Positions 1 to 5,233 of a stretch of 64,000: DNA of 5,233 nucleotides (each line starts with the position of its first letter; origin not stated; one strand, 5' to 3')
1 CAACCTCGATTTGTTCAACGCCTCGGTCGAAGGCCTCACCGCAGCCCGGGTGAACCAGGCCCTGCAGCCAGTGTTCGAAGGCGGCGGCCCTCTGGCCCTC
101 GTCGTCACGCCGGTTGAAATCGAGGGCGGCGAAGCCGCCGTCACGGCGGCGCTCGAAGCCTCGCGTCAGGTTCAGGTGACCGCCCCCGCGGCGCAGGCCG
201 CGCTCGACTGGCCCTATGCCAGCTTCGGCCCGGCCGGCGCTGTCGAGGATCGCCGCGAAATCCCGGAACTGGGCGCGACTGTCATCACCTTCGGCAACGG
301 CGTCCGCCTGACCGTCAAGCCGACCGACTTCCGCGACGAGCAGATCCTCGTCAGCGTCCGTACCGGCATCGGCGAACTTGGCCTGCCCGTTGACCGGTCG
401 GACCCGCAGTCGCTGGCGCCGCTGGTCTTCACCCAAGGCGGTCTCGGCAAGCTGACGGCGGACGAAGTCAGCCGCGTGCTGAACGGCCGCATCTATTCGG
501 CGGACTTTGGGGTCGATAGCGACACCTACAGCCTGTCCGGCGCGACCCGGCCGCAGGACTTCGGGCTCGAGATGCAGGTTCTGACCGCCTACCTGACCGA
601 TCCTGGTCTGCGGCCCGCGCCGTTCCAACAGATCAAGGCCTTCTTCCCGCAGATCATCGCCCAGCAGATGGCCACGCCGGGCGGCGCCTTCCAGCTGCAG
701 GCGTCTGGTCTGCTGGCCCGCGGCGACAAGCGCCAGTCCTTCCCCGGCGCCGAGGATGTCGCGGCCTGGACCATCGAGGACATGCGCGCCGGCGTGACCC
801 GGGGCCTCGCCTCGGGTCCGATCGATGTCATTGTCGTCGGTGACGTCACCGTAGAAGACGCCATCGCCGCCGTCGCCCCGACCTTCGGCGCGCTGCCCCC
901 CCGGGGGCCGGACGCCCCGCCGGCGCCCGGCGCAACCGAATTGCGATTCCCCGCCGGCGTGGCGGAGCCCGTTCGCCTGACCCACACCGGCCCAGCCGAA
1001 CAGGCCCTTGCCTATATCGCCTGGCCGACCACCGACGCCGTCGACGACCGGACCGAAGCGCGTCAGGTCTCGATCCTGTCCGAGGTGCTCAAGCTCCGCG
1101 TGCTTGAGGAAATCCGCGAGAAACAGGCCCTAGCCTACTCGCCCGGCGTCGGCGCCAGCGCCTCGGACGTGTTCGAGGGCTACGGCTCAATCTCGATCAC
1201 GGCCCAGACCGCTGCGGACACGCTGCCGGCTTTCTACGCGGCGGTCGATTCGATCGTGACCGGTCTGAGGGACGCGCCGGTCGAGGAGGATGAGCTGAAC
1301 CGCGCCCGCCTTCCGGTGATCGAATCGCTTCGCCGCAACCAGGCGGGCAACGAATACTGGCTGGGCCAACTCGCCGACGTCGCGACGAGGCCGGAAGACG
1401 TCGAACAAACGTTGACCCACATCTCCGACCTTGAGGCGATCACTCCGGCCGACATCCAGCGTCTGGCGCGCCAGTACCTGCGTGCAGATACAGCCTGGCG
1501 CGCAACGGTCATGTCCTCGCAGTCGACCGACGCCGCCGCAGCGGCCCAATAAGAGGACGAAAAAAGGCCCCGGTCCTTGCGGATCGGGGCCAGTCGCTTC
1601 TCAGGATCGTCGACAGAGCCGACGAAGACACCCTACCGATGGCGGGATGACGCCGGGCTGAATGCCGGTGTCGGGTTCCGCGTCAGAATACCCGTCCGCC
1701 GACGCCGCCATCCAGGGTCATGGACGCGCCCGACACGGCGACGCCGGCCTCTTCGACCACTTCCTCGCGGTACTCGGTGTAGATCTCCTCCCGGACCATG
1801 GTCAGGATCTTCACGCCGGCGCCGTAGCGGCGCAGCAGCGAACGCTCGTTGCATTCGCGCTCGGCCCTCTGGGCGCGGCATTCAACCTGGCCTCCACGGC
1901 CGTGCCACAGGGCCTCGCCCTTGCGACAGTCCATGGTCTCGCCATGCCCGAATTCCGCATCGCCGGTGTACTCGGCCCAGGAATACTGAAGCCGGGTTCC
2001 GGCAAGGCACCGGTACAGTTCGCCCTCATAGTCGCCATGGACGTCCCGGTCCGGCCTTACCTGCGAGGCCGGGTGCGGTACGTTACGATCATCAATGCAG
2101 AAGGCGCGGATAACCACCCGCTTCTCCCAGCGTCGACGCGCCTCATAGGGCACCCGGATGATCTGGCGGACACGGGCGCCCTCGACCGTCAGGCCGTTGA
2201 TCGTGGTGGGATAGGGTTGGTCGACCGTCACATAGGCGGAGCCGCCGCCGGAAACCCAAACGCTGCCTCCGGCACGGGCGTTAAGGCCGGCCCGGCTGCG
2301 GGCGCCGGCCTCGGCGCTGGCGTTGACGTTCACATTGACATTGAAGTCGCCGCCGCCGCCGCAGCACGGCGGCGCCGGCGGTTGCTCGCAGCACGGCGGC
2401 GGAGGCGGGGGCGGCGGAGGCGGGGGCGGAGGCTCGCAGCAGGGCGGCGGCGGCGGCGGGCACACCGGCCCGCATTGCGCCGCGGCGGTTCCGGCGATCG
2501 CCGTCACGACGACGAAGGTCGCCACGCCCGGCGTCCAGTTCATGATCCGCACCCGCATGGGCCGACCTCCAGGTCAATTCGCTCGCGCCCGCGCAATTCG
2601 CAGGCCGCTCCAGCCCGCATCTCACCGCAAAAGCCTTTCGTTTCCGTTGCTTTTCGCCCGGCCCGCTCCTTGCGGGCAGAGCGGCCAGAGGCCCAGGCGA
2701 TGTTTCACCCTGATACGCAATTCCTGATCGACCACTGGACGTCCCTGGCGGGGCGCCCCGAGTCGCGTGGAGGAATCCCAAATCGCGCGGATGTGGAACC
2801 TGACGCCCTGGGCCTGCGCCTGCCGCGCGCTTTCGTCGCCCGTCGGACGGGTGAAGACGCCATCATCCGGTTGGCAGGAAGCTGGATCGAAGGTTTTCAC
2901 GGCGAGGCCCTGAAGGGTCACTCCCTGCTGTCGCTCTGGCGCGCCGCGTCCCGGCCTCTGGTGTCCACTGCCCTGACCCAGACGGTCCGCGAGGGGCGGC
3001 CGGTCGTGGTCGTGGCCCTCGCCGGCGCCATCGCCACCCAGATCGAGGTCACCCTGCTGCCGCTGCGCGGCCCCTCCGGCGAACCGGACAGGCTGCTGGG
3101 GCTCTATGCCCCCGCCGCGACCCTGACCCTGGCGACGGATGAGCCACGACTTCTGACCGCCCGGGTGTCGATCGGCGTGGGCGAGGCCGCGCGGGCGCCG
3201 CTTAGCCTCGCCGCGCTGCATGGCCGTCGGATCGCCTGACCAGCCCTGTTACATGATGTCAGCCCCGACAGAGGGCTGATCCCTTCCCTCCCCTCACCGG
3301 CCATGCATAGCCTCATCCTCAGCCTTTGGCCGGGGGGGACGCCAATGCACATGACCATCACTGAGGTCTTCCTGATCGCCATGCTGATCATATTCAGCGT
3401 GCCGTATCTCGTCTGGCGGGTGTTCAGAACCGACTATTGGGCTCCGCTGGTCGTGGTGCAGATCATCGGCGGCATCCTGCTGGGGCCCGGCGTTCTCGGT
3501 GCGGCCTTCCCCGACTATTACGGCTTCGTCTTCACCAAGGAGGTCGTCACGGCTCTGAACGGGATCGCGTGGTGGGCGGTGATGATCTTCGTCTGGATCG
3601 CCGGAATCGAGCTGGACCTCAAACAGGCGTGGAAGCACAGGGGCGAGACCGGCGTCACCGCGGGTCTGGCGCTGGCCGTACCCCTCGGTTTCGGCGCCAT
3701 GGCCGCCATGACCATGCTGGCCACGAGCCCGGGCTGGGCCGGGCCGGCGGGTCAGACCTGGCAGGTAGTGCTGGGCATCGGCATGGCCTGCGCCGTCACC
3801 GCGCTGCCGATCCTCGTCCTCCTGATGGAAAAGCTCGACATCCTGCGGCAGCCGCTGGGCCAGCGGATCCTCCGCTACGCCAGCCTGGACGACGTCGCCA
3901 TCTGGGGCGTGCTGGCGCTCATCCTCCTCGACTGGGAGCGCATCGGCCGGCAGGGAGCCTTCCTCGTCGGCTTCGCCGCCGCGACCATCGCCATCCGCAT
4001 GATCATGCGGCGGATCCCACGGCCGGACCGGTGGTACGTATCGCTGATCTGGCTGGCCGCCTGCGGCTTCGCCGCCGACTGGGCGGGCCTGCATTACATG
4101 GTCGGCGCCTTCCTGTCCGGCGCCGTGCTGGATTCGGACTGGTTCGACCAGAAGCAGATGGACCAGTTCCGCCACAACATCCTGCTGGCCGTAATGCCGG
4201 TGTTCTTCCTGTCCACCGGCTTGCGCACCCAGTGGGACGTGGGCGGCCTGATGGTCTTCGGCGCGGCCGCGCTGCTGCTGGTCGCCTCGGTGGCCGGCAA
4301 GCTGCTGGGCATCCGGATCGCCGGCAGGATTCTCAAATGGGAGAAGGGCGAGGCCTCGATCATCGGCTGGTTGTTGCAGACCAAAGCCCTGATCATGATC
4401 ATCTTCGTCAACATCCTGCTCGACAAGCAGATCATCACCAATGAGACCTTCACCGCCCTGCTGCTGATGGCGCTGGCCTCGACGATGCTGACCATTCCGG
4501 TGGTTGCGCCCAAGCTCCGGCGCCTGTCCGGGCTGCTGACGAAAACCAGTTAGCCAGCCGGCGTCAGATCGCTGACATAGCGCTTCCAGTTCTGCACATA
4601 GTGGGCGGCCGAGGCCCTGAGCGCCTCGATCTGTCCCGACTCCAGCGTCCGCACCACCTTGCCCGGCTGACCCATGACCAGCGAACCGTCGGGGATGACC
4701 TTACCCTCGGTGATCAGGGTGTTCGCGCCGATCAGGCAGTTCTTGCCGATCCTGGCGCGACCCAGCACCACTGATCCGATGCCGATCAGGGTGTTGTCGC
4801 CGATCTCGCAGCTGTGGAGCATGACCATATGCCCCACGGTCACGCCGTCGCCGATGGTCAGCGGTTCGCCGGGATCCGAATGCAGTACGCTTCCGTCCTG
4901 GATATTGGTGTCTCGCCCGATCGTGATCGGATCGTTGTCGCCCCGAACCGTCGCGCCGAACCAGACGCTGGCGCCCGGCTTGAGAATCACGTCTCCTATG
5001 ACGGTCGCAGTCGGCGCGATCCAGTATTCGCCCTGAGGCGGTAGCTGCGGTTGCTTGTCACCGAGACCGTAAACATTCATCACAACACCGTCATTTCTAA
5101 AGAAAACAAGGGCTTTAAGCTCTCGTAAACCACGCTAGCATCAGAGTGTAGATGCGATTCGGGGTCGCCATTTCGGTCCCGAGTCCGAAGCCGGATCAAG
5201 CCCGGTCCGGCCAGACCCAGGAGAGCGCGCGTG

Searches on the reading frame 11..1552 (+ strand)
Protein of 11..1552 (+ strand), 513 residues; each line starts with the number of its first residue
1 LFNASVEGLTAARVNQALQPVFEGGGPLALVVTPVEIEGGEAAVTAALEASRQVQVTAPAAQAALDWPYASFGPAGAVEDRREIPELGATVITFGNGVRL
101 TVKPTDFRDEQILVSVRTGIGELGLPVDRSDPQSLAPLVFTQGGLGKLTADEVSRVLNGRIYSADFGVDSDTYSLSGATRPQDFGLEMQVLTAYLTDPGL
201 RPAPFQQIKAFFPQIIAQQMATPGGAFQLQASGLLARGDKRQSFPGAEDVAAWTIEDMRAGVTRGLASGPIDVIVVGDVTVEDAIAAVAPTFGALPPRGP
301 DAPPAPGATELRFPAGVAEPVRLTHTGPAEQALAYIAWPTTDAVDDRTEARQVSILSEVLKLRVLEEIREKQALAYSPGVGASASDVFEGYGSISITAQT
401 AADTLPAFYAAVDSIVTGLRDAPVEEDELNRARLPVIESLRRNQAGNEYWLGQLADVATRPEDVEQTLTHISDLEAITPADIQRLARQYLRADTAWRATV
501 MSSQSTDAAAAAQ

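Call 88: search_protein_families(library=pfam, max_evalue=0.0001, proteins=[window:11-1552:+])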
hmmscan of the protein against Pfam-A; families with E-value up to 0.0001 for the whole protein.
window:11-1552:+ (513 aa): 1 family
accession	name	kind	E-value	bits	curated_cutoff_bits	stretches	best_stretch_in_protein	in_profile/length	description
PF05193.26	Peptidase_M16_C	-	2.2e-15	57.4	23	1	271-433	20-178/181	Peptidase M16 inactive domain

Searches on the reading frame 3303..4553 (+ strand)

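Call 88: search_protein_families(library=pfam, max_evalue=0.0001, proteins=[window:3303-4553:+])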
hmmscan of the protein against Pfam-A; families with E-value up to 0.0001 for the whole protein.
window:3303-4553:+ (416 aa): 1 family
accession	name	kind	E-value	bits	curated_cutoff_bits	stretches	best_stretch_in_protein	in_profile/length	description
PF00999.27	Na_H_Exchanger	-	5e-30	105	26.2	1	28-398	2-371/375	Sodium/hydrogen exchanger, transmembrane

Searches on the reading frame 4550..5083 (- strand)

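Call 88: search_protein_families(library=pfam, max_evalue=0.0001, proteins=[window:4550-5083:-])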
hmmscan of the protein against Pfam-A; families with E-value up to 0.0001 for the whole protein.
window:4550-5083:- (177 aa): 3 families
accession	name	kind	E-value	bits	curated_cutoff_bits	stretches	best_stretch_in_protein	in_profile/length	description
PF00132.30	Hexapep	-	1.8e-19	68.9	27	1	92-125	2-35/36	Bacterial transferase hexapeptide (six repeats)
PF14602.12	Hexapep_2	-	1e-07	32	27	0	110-132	2-22/34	Hexapeptide repeat of succinyl-transferase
PF25084.1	LbH_EIF2B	-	1e-06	29.1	54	1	53-132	22-101/105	EIF2B subunit epsilon LbH domain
